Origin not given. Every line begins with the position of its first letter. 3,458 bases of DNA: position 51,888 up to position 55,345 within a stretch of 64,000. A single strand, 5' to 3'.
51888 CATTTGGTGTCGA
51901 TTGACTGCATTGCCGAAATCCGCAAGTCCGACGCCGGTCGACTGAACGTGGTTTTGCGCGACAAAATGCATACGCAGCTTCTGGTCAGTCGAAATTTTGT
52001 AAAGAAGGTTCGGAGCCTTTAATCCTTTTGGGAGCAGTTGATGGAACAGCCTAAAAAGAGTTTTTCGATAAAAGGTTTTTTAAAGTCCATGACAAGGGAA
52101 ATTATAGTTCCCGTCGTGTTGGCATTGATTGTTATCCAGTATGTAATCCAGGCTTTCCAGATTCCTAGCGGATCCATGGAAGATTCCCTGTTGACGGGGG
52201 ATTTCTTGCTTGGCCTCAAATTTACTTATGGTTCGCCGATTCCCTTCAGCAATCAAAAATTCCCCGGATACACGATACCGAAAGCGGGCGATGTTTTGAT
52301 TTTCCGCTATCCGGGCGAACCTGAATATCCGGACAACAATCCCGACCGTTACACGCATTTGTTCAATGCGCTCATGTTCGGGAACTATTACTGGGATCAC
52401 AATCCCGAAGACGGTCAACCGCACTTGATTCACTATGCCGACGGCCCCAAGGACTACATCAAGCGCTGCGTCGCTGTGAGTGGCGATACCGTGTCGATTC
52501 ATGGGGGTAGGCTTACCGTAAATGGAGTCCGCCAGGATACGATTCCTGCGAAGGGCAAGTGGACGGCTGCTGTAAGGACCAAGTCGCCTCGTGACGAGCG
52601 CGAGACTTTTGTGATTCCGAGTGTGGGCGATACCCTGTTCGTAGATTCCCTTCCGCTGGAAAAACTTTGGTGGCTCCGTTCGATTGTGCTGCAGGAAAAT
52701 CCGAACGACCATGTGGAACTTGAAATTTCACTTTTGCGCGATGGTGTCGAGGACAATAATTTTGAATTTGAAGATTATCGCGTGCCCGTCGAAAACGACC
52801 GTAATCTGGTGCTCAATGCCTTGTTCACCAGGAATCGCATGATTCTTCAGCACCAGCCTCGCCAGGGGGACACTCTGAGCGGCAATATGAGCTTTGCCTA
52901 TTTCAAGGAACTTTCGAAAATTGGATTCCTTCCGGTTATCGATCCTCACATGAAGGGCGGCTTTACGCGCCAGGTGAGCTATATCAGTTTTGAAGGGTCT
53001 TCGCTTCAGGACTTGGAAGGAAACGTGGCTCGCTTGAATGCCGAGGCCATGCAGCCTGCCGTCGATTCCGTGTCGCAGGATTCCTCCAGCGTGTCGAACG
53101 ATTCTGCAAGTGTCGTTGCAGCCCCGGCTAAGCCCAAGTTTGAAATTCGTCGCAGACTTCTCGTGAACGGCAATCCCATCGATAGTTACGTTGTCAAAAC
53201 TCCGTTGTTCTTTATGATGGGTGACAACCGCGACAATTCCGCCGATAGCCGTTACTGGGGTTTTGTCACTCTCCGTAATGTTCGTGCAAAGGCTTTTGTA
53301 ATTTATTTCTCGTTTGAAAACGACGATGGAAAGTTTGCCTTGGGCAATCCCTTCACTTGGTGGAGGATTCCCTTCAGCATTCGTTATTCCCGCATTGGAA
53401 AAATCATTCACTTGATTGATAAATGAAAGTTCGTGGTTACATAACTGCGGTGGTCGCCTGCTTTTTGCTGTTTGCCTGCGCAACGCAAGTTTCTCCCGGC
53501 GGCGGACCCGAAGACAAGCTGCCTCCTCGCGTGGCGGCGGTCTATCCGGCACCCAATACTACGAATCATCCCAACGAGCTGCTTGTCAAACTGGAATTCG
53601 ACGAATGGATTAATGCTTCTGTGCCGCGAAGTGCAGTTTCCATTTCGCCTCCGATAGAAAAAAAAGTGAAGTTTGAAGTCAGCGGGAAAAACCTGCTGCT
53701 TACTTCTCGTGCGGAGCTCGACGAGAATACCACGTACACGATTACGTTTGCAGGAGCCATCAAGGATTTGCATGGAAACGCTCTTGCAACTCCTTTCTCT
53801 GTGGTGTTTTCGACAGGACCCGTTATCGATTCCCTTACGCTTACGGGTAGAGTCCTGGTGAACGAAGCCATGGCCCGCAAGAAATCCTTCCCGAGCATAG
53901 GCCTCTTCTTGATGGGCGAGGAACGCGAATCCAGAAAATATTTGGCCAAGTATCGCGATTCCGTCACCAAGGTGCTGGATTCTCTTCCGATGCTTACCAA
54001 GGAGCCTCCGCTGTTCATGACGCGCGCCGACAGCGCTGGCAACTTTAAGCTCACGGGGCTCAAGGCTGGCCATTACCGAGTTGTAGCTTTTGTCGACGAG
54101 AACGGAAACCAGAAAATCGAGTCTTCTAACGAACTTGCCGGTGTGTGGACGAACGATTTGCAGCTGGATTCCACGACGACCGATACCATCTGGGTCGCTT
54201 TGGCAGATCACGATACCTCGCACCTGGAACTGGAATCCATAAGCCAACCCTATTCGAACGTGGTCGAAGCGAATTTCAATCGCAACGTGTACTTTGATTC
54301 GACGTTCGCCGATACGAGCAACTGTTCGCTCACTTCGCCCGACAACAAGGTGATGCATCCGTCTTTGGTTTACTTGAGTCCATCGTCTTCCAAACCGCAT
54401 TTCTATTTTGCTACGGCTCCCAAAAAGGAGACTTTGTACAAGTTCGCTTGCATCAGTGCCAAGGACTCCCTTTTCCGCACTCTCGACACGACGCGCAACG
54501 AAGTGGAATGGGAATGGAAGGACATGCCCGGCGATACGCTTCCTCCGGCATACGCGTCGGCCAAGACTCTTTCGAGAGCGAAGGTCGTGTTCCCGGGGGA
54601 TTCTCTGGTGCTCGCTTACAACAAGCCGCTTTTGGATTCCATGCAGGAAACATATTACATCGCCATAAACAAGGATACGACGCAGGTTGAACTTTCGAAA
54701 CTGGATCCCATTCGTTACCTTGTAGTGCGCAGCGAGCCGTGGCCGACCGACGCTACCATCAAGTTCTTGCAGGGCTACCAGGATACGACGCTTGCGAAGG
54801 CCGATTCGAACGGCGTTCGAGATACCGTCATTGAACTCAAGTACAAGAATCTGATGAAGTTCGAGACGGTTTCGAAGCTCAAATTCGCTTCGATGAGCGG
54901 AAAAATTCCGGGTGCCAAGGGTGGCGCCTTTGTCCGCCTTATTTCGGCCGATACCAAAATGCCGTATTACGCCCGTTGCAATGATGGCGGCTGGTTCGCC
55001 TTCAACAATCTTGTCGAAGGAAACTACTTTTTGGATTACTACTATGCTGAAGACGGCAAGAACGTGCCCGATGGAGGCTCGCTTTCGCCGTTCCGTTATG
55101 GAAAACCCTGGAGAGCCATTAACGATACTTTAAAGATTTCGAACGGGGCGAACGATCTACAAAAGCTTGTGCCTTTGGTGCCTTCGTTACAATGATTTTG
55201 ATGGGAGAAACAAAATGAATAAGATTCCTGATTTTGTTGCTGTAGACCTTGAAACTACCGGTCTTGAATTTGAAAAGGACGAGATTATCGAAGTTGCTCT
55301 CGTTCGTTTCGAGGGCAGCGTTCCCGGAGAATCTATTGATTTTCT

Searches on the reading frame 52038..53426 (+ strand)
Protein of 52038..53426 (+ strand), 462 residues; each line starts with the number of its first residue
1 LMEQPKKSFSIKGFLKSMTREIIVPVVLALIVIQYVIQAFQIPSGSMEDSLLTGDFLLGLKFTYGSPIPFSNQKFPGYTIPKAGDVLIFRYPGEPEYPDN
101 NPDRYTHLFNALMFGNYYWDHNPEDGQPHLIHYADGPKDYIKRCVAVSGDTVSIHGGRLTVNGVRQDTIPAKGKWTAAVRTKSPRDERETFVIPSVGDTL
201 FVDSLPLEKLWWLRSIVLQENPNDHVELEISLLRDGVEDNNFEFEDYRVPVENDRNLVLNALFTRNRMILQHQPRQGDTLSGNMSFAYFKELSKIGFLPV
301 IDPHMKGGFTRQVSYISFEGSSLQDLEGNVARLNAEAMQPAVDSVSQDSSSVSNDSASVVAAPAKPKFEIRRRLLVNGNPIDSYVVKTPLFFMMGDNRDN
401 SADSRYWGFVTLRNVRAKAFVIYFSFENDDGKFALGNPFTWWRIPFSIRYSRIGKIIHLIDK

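Call 94: search_protein_families(library=pfam, proteins=[window:52038-53426:+], max_evalue=0.001)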
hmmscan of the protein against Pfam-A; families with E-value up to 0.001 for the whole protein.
window:52038-53426:+ (462 aa): 1 family
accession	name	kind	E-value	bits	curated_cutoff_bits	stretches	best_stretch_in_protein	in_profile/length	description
PF10502.14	Peptidase_S26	-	2.9e-32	112.4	22.9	2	18-168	4-101/168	Signal peptidase, peptidase S26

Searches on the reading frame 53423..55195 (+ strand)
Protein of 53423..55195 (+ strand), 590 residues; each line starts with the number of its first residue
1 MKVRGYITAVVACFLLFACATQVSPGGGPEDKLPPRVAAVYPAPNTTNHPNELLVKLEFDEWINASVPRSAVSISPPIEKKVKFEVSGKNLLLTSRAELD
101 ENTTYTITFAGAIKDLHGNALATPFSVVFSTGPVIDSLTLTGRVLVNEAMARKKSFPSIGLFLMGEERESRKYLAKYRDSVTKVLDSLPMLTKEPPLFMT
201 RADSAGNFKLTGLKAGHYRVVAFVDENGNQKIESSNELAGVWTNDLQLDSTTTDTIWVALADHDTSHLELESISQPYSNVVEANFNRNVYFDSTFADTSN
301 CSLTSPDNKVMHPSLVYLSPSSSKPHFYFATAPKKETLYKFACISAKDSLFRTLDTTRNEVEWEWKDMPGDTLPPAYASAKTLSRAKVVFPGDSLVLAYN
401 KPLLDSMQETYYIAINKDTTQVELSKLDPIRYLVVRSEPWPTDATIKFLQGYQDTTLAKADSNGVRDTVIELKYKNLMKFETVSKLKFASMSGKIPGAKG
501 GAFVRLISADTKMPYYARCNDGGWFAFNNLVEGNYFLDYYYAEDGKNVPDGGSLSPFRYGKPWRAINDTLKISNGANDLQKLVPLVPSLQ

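Call 94: search_protein_families(library=pfam, proteins=[window:53423-55195:+], max_evalue=0.001)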
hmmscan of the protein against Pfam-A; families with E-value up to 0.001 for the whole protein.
window:53423-55195:+ (590 aa): 5 families
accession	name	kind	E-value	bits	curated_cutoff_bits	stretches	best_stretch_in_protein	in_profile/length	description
PF13205.12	Big_5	-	1.4e-18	68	23.6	1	31-131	1-105/105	Bacterial Ig-like domain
PF14686.12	fn3_3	-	4e-07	30.2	24.4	1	198-227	27-56/75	Polysaccharide lyase family 4, domain II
PF13620.12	CarboxypepD_reg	-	4.8e-06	27.3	32.3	0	199-223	31-55/82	Carboxypeptidase regulatory-like domain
PF17210.9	SdrD_B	-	0.0004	21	29.7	0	199-252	41-91/112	SdrD B-like domain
PF23193.1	NOMO_3rd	-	0.0004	20.9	27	0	167-230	28-93/120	NOMO third transthyretin-like domain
